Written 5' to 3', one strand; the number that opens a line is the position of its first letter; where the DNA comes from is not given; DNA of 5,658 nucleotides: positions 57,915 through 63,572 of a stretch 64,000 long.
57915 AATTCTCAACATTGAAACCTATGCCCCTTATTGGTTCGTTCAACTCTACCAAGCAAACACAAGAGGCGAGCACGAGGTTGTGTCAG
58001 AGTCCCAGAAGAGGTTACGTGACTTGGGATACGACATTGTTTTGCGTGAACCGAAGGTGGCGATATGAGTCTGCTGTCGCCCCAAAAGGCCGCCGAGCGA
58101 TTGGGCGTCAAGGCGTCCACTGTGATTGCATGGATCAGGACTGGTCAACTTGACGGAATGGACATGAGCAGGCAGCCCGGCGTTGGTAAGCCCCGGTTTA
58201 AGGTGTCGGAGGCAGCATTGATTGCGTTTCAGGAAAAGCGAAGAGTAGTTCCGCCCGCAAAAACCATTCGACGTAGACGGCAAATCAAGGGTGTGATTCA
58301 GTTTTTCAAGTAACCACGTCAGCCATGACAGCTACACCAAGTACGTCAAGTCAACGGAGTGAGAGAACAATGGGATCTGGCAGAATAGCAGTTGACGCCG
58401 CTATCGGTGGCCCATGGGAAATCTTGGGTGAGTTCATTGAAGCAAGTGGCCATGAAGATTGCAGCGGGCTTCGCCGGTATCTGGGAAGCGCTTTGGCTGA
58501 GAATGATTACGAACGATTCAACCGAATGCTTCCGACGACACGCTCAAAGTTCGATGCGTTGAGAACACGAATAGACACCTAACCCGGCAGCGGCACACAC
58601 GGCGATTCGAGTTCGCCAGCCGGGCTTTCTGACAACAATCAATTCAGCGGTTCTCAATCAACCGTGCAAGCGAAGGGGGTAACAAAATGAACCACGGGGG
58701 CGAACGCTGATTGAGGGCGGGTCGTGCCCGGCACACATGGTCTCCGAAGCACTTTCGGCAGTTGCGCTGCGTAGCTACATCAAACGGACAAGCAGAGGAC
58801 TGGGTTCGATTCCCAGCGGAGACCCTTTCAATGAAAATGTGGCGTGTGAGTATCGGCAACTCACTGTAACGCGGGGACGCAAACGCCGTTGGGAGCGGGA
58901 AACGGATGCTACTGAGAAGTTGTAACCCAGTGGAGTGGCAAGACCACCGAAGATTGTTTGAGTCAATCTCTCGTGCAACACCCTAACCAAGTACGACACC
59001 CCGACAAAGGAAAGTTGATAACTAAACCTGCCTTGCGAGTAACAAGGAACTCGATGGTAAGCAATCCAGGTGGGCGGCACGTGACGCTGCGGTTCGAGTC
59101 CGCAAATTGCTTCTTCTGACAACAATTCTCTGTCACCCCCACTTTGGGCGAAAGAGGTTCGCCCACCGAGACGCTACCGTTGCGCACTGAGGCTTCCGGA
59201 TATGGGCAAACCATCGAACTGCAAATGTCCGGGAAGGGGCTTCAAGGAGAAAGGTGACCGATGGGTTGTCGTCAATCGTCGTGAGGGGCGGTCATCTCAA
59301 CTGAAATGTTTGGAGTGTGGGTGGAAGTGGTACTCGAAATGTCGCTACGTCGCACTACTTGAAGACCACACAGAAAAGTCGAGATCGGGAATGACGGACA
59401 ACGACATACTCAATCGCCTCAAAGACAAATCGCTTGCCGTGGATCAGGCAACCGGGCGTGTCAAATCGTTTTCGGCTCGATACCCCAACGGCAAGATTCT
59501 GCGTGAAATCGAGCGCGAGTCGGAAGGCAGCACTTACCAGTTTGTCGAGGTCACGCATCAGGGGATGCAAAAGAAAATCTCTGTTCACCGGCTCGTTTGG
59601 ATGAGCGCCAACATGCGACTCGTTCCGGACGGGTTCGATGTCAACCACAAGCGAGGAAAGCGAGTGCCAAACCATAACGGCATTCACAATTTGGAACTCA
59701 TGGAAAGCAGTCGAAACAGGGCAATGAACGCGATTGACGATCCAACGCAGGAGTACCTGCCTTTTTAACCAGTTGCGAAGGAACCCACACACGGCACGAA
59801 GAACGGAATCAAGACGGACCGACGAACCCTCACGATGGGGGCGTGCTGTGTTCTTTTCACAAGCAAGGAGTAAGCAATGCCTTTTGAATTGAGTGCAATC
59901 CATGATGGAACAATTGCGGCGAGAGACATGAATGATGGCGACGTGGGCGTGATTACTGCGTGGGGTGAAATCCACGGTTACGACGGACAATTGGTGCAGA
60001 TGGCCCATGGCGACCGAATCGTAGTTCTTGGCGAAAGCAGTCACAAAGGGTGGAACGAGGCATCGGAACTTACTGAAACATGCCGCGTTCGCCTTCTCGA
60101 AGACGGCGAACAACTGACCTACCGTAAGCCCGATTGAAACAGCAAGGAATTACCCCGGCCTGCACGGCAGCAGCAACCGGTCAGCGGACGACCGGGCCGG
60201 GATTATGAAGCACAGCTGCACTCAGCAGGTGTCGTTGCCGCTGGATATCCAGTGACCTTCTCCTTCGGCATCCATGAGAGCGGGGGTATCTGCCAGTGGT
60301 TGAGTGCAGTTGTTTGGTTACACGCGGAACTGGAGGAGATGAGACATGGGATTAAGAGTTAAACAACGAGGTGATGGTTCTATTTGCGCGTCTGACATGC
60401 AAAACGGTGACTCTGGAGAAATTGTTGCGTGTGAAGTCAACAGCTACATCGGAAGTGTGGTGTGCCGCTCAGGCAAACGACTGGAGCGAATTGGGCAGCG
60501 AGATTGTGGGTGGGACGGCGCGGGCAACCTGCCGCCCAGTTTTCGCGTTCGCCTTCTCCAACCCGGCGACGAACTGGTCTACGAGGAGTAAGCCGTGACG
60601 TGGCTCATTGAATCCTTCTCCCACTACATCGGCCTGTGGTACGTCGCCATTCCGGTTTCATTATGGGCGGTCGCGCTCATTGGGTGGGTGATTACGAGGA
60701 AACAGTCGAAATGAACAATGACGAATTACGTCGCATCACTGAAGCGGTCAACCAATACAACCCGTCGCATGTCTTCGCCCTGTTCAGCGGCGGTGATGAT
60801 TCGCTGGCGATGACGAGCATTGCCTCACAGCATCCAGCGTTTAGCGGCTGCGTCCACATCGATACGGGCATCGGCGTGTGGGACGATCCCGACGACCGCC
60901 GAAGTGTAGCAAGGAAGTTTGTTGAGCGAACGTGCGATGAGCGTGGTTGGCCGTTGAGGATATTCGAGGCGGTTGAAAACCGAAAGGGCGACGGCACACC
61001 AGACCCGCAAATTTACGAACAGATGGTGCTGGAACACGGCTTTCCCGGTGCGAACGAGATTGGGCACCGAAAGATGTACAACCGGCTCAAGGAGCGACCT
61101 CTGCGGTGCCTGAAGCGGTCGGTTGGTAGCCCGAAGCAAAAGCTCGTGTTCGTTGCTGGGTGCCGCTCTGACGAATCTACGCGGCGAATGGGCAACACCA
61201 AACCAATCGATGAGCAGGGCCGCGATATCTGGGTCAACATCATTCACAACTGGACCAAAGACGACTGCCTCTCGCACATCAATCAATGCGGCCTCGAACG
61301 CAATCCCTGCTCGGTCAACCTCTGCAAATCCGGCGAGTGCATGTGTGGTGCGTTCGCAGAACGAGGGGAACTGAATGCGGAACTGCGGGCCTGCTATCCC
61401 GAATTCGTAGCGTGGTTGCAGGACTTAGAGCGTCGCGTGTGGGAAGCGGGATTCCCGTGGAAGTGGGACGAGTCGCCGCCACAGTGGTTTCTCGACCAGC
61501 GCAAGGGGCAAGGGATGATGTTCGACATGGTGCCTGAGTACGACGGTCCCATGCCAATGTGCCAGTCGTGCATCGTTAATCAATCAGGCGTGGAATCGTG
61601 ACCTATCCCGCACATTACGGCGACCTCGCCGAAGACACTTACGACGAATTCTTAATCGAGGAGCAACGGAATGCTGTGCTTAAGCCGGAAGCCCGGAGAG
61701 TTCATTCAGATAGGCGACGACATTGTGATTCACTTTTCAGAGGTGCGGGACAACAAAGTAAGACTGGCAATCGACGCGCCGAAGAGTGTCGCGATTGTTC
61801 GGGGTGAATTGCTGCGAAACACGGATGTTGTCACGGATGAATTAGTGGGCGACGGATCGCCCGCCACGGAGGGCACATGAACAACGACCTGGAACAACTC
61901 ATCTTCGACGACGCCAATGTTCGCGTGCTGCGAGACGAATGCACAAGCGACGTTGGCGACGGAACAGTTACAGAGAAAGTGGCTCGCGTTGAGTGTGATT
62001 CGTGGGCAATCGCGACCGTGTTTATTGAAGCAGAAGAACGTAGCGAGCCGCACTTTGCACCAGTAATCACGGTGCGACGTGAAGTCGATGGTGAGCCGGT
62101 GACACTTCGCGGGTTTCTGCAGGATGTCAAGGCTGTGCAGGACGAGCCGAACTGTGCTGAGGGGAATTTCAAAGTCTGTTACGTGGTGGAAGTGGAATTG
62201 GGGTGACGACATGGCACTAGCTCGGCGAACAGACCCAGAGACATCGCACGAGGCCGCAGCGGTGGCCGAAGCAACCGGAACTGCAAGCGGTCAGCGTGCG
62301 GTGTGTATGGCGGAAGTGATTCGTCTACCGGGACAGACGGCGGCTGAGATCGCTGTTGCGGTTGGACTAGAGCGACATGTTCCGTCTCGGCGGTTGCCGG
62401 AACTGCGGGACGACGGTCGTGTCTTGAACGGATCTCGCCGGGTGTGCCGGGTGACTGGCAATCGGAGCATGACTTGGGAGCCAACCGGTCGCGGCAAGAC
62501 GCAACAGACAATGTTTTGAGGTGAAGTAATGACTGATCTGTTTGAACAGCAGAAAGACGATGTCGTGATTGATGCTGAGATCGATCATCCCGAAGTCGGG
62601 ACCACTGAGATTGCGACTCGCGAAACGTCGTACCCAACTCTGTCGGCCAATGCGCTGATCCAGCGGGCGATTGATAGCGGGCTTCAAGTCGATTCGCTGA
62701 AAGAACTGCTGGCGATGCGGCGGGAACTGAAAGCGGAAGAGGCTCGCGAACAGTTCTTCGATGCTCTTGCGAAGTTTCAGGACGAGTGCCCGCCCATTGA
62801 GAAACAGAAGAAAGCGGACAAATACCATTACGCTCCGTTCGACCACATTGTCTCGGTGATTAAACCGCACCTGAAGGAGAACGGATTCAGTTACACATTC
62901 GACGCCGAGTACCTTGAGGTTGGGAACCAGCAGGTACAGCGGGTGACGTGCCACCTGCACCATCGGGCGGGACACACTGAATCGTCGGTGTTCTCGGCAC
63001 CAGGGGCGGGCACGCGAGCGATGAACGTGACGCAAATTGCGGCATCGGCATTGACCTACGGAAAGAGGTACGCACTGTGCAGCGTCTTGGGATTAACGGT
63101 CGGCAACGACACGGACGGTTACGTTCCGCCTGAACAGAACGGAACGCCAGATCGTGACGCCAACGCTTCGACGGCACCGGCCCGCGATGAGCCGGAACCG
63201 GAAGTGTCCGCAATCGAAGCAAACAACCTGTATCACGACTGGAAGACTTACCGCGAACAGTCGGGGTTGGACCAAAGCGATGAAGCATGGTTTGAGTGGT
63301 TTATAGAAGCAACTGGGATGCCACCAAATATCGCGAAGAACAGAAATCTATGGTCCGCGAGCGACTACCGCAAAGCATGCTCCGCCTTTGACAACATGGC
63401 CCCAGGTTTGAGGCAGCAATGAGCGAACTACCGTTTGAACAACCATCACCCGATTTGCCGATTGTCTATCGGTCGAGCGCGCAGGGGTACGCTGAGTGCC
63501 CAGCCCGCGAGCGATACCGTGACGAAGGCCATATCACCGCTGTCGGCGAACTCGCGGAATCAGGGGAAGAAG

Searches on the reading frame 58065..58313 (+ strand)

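Call 20: search_protein_families(library=pfam, proteins=[window:58065-58313:+], max_evalue=0.01)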
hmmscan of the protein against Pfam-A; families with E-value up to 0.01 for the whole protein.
window:58065-58313:+ (82 aa): 4 families
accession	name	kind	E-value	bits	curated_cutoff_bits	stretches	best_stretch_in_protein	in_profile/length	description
PF12728.13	HTH_17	-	1.1e-08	35.6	27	1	3-60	1-51/51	Helix-turn-helix domain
PF00376.29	MerR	-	0.0014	18.8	28.2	0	7-29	3-25/38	MerR family regulatory protein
PF13384.12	HTH_23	-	0.002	18.3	24.6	1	4-26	18-40/50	Homeodomain-like domain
PF21531.3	Rv2175c_wHTH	-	0.0021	18.4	27.1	0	3-29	15-41/57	DNA-binding protein Rv2175c, wHTH domain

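Call 21: search_protein_families(library=phrogs, proteins=[window:58065-58313:+], max_evalue=0.01)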
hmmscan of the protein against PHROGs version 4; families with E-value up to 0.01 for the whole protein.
window:58065-58313:+ (82 aa): 3 families
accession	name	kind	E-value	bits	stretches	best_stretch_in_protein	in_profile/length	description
phrog_66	-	integration and excision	7.5e-06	26.9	1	2-70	92-154/412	excisionase and transcriptional regulator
phrog_2474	-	transcription regulation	0.00011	23.1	1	2-49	47-91/118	MerR-like transcriptional regulator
phrog_2907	-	integration and excision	0.00053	21.4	1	4-56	7-57/117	excisionase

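Call 76: search_protein_families(library=ncbifam, proteins=[window:58065-58313:+], max_evalue=0.01)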
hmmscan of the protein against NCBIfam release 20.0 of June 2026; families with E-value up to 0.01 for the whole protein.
window:58065-58313:+ (82 aa): 3 families
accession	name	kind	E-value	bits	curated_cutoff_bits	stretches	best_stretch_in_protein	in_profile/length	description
TIGR01764.1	excise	domain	0.00013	22.3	28.8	1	3-31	1-29/49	excisionase family DNA-binding protein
NF033545.0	transpos_IS630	equivalog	0.00054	19.5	100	1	5-52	14-64/299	IS630 family transposase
NF033787.1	HTH_BldC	subfamily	0.0075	16.1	77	0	3-49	2-44/49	BldC family transcriptional regulator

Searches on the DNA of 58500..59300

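Call 27: search_rna_families(source=window, start=58500, end=59300, threshold=evalue, max_evalue=10, show_alignments=4)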
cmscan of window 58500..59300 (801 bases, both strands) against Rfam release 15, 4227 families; matches with E-value up to 10: 5.
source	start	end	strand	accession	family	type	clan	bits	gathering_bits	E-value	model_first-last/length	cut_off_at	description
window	58740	58823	+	RF01684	mascRNA-menRNA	Gene;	-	26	42.5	0.0069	1-56/56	no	MALAT1-associated small cytoplasmic RNA/MEN beta RNA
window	58740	58825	-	RF04354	Plastid-ycf2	Cis-reg;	-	20.2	65.7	0.22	1-75/75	no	Plastid-ycf2 5UTR RNA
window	58739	58824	+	RF01852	tRNA-Sec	Gene; tRNA;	CL00001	19.1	47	0.56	1-91/91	no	Selenocysteine transfer RNA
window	59061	59110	+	RF01684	mascRNA-menRNA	Gene;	-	18.7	42.5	0.59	1-56/56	no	MALAT1-associated small cytoplasmic RNA/MEN beta RNA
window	58800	58816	+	RF04321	tmRNA_permuted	Gene;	-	11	47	8.4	36-52/213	no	permuted transfer-messenger RNA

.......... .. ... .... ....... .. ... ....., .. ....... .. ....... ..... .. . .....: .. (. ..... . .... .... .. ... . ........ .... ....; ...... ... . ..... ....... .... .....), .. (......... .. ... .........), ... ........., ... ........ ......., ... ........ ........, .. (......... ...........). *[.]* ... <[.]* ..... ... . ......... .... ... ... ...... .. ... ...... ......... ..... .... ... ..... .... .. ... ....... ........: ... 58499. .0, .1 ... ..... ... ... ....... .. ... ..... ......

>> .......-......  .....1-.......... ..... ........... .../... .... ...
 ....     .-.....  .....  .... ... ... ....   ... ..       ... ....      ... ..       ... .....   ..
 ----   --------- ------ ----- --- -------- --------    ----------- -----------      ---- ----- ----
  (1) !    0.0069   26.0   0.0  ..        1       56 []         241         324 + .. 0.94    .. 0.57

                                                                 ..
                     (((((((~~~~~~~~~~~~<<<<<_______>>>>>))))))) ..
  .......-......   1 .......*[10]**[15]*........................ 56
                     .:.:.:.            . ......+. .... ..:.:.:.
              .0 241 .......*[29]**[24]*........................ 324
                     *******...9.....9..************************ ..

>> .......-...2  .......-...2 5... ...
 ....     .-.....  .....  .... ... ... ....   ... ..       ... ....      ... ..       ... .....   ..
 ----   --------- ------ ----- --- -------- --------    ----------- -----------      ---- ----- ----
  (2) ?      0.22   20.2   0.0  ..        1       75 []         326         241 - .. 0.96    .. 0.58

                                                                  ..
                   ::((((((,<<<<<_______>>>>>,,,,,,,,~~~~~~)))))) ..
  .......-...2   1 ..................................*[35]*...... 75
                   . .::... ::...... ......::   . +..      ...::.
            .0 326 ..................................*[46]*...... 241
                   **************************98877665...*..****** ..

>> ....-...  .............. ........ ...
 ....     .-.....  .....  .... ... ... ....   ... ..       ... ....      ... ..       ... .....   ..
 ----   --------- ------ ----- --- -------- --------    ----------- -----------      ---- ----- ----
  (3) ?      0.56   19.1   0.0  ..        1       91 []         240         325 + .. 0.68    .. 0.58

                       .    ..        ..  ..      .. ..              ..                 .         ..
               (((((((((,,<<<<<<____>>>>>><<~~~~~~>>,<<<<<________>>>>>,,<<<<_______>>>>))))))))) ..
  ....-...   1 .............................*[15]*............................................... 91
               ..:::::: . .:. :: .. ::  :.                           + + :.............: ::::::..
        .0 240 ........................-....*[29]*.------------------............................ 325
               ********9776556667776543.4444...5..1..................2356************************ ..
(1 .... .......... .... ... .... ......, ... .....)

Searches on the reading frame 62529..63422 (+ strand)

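Call 20: search_protein_families(library=pfam, proteins=[window:62529-63422:+], max_evalue=0.01)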
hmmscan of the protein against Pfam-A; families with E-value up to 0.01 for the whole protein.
window:62529-63422:+ (297 aa): 1 family
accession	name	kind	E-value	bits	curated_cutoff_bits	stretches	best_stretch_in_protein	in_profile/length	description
PF04404.17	ERF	-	1.4e-22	80.7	25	1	78-212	3-141/153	ERF superfamily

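Call 21: search_protein_families(library=phrogs, proteins=[window:62529-63422:+], max_evalue=0.01)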
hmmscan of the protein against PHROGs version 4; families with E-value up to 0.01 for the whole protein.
window:62529-63422:+ (297 aa): 4 families
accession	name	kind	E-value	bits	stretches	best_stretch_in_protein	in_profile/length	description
phrog_155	-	DNA, RNA and nucleotide metabolism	2.9e-35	123.3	1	42-260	34-241/308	Erf-like ssDNA annealing protein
phrog_2324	-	DNA, RNA and nucleotide metabolism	4.5e-21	76.3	1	71-217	6-148/193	Erf-like ssDNA annealing protein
phrog_10003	-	other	8e-06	26.5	1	94-197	65-168/297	recombinase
phrog_34817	-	unknown function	3.9e-05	24.1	1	94-198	40-135/291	-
